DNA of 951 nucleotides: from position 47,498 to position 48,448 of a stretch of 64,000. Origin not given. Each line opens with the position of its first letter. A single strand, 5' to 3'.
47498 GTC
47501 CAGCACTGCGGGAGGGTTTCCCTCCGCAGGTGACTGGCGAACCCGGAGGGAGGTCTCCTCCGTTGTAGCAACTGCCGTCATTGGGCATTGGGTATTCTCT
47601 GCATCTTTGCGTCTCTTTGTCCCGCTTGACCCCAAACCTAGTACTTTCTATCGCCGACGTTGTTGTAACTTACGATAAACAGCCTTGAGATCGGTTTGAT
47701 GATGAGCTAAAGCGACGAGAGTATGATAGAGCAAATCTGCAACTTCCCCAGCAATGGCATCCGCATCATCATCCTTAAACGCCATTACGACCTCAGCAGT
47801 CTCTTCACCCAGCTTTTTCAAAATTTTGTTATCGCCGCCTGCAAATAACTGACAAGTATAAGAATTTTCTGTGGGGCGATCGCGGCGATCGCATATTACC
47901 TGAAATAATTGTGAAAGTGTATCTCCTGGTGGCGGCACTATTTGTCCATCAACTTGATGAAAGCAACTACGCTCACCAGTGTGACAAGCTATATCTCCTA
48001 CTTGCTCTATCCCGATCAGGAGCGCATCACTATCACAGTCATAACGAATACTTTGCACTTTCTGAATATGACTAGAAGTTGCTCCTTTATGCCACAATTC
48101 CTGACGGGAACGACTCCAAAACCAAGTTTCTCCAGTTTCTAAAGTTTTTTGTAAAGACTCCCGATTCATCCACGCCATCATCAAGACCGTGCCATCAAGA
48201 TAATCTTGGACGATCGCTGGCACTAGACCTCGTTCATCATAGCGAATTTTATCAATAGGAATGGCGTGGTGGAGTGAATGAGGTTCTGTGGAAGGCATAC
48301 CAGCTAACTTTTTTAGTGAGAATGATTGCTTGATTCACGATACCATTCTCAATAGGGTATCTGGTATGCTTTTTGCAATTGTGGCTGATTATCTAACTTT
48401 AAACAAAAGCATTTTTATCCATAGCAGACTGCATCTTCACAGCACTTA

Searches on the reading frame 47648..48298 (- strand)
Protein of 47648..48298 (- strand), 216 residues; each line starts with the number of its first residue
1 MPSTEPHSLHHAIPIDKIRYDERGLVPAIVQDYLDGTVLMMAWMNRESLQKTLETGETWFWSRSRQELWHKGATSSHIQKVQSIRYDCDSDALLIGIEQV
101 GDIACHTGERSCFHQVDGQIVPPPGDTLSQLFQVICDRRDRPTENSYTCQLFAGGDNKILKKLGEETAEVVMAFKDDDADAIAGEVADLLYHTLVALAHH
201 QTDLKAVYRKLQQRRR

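Call 36: search_protein_families(library=pfam, proteins=[window:47648-48298:-], max_evalue=0.0001)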
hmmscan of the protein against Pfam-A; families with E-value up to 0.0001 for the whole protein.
window:47648-48298:- (216 aa): 3 families
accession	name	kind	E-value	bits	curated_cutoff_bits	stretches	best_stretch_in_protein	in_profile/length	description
PF01502.23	PRA-CH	-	3e-35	120.3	27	1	40-114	1-74/74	Phosphoribosyl-AMP cyclohydrolase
PF01503.22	PRA-PH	-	8.2e-21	74.7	21.3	1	129-214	2-85/86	Phosphoribosyl-ATP pyrophosphohydrolase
PF03819.22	MazG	-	7e-06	26.7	22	1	158-208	5-59/74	MazG nucleotide pyrophosphohydrolase domain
